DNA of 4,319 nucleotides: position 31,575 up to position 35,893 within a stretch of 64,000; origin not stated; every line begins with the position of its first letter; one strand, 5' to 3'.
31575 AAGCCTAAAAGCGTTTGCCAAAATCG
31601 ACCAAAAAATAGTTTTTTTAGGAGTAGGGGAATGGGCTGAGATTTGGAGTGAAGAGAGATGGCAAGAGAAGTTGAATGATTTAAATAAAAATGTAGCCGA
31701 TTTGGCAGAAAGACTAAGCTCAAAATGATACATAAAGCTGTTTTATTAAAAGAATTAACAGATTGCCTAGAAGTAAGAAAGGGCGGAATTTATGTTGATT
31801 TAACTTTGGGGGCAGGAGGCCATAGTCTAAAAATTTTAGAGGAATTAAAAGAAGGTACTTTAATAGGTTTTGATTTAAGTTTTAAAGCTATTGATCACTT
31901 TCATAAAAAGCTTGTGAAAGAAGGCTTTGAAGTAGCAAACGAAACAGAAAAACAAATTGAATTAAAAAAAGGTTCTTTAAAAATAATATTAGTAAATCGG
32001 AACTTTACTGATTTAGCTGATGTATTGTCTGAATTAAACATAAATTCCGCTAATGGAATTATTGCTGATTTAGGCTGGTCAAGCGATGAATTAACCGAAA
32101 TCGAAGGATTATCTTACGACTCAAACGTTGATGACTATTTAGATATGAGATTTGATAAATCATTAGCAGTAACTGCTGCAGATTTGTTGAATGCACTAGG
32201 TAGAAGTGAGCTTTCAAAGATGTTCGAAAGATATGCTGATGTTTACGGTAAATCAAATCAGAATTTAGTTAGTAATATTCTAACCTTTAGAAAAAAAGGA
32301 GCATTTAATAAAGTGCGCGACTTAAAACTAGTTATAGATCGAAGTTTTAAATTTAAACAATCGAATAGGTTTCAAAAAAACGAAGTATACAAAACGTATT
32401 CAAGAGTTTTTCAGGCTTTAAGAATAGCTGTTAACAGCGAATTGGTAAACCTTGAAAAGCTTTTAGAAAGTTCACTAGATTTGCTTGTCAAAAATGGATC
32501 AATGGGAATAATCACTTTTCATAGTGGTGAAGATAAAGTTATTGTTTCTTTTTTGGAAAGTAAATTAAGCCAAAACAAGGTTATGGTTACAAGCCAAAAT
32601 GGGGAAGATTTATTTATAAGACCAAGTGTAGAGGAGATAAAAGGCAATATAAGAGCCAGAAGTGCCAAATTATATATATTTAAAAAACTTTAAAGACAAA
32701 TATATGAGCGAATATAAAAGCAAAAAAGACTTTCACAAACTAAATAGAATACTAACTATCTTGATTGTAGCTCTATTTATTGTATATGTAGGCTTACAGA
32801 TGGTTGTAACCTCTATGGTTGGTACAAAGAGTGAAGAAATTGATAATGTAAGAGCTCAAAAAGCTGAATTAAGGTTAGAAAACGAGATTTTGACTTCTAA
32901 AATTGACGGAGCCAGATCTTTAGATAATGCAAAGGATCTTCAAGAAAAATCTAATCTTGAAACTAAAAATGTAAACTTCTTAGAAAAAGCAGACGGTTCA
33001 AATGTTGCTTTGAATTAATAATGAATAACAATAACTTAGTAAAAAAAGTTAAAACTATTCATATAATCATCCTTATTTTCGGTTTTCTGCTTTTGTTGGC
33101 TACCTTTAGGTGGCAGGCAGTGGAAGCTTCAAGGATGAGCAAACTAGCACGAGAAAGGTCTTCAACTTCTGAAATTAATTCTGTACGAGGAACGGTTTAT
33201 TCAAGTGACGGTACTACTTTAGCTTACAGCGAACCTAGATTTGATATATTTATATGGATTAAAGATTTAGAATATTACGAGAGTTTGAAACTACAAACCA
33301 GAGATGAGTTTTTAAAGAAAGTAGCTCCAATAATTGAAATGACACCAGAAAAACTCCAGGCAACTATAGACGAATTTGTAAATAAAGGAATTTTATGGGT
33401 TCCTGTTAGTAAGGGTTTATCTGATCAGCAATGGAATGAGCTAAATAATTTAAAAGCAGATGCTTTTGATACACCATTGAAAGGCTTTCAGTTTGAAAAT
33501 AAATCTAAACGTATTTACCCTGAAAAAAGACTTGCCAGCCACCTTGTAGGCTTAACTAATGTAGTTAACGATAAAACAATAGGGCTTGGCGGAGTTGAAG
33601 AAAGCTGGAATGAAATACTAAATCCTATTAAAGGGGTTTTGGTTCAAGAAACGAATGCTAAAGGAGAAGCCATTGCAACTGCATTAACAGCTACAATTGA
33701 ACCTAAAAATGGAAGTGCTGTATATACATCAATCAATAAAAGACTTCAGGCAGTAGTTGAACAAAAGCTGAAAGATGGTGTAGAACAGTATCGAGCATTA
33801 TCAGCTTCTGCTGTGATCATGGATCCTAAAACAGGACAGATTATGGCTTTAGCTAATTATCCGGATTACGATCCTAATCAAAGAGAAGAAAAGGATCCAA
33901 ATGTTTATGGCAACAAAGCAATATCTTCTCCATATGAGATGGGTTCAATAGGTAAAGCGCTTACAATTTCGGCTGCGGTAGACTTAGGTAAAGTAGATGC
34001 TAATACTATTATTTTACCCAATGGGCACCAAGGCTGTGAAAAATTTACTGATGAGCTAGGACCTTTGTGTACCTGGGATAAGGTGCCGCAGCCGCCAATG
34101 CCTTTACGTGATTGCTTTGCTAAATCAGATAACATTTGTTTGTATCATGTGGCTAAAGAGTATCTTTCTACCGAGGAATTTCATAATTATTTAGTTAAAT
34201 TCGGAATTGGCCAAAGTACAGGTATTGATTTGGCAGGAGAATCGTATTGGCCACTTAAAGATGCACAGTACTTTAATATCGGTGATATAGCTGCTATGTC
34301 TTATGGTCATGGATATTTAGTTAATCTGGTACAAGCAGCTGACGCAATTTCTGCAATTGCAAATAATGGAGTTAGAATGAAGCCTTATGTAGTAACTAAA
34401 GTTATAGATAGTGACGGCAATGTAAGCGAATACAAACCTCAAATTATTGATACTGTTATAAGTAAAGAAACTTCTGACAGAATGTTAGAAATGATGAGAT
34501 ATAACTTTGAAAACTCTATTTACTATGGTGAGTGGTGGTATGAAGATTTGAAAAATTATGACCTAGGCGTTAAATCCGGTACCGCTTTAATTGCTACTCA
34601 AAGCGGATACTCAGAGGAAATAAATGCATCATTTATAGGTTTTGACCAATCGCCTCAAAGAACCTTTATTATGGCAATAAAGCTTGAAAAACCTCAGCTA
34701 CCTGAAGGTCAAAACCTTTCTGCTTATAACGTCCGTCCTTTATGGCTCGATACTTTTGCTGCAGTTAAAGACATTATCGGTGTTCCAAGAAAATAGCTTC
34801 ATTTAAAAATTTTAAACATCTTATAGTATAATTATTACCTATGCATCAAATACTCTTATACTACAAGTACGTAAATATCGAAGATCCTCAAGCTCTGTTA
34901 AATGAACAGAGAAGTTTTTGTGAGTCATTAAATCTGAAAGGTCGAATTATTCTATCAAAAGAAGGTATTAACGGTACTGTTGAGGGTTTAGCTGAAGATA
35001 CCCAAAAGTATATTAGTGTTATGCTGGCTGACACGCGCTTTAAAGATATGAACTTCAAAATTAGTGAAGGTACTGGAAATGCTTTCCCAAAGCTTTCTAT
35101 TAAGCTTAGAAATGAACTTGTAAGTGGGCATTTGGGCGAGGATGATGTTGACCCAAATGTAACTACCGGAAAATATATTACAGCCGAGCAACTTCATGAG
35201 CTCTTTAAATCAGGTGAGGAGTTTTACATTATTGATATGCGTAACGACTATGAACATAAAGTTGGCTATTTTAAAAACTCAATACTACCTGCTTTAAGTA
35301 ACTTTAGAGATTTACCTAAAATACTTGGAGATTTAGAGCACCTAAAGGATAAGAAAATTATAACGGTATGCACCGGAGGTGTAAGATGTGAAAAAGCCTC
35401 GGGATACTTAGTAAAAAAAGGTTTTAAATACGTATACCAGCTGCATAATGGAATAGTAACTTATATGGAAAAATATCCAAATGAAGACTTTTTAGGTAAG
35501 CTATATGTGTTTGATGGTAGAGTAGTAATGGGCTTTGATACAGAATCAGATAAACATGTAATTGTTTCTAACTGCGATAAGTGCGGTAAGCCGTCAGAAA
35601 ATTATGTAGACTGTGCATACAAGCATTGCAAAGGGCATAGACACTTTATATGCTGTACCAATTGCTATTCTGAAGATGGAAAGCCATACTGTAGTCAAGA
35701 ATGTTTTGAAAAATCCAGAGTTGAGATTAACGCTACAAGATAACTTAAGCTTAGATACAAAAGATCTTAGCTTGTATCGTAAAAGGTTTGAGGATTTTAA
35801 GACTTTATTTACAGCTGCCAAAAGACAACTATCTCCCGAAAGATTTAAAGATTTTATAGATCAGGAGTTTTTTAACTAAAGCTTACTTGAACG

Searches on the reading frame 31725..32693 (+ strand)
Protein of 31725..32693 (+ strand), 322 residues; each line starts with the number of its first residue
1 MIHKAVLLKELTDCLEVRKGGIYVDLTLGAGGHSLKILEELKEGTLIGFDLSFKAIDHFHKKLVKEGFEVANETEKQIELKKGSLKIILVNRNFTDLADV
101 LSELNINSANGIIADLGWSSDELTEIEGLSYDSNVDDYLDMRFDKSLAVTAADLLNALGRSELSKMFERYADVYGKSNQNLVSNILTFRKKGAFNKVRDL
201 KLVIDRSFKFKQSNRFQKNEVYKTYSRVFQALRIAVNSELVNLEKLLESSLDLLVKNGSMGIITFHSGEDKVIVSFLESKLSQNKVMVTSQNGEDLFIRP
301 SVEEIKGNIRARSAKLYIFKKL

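Call 37: search_protein_families(library=pfam, proteins=[window:31725-32693:+], max_evalue=0.00001)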
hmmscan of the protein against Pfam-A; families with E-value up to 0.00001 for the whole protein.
window:31725-32693:+ (322 aa): 1 family
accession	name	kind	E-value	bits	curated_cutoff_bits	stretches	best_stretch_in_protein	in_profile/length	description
PF01795.25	Methyltransf_5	-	1.3e-60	205.9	27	1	2-321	3-308/309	MraW methylase family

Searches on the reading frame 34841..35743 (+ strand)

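Call 37: search_protein_families(library=pfam, proteins=[window:34841-35743:+], max_evalue=0.00001)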
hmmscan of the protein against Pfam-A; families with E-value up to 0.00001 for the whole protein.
window:34841-35743:+ (300 aa): 3 families
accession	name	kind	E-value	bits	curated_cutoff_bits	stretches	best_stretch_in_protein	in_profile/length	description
PF17773.7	UPF0176_N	-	3.9e-26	91.7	26.2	1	3-92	2-91/92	UPF0176 acylphosphatase like domain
PF12368.13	Rhodanese_C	-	1.1e-13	51.7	26.9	1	219-288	2-65/66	Rhodanase C-terminal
PF00581.25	Rhodanese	-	2.8e-09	37.8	22.2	1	114-209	1-100/102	Rhodanese-like domain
